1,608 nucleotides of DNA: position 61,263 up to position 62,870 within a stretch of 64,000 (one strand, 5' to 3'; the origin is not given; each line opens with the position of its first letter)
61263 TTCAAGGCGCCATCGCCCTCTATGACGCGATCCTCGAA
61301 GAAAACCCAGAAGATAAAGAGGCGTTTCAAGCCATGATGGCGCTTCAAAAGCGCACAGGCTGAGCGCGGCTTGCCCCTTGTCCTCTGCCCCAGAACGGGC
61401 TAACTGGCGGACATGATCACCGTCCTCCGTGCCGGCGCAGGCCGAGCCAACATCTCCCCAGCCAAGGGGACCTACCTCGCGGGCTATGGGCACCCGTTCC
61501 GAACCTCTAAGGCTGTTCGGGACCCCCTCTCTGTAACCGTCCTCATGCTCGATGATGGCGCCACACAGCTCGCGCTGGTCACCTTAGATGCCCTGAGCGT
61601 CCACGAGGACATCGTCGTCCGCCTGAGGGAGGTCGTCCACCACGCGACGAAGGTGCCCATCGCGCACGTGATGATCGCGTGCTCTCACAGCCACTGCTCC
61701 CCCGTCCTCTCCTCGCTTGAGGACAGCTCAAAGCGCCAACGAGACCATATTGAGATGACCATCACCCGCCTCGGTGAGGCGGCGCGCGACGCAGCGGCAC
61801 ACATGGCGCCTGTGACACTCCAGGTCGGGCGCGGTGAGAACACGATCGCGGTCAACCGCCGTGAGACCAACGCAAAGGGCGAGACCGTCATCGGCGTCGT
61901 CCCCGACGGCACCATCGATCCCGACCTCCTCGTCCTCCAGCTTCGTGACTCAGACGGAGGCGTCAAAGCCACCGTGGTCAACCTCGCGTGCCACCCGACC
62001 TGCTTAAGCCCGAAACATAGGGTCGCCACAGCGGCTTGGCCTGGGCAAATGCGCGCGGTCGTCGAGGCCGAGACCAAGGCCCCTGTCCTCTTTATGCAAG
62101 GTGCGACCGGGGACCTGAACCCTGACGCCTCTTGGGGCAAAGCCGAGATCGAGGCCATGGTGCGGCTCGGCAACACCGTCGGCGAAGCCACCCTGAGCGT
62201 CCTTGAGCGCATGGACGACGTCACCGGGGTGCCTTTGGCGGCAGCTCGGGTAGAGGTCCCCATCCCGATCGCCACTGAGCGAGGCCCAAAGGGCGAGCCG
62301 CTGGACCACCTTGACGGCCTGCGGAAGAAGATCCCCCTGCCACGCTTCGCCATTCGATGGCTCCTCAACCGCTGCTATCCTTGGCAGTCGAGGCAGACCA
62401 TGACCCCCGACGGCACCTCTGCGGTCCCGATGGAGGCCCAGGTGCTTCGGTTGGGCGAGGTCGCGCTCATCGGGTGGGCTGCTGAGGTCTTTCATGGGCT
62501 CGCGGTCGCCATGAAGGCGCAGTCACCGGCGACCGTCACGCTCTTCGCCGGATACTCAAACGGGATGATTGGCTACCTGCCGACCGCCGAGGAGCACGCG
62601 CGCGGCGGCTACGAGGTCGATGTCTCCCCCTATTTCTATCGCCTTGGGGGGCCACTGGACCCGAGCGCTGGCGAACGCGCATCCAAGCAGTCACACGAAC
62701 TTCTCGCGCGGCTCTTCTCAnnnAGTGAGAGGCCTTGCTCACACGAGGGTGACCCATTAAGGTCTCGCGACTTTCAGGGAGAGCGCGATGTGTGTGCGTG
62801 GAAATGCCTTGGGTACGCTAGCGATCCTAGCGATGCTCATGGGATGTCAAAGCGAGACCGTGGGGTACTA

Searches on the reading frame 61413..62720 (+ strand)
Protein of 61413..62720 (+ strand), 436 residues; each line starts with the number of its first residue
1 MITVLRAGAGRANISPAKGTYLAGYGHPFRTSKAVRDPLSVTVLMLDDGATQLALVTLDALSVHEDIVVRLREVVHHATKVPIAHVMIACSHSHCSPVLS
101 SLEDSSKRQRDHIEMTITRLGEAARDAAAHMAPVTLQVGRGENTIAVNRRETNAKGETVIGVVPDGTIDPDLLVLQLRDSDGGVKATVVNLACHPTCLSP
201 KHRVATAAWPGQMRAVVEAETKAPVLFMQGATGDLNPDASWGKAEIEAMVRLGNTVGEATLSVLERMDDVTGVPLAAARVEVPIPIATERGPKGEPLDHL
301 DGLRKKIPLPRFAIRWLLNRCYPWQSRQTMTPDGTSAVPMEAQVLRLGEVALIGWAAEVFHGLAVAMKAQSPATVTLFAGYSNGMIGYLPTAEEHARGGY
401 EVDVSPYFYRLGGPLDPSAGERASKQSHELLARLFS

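Call 48: search_protein_families(library=pfam, proteins=[window:61413-62720:+], max_evalue=0.00001)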
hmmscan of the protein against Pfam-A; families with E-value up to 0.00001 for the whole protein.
window:61413-62720:+ (436 aa): 1 family
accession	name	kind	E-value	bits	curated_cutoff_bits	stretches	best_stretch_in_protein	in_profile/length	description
PF04734.18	Ceramidase_alk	-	7.4e-08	31.9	32.1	0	7-222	3-231/509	Neutral/alkaline non-lysosomal ceramidase, N-terminal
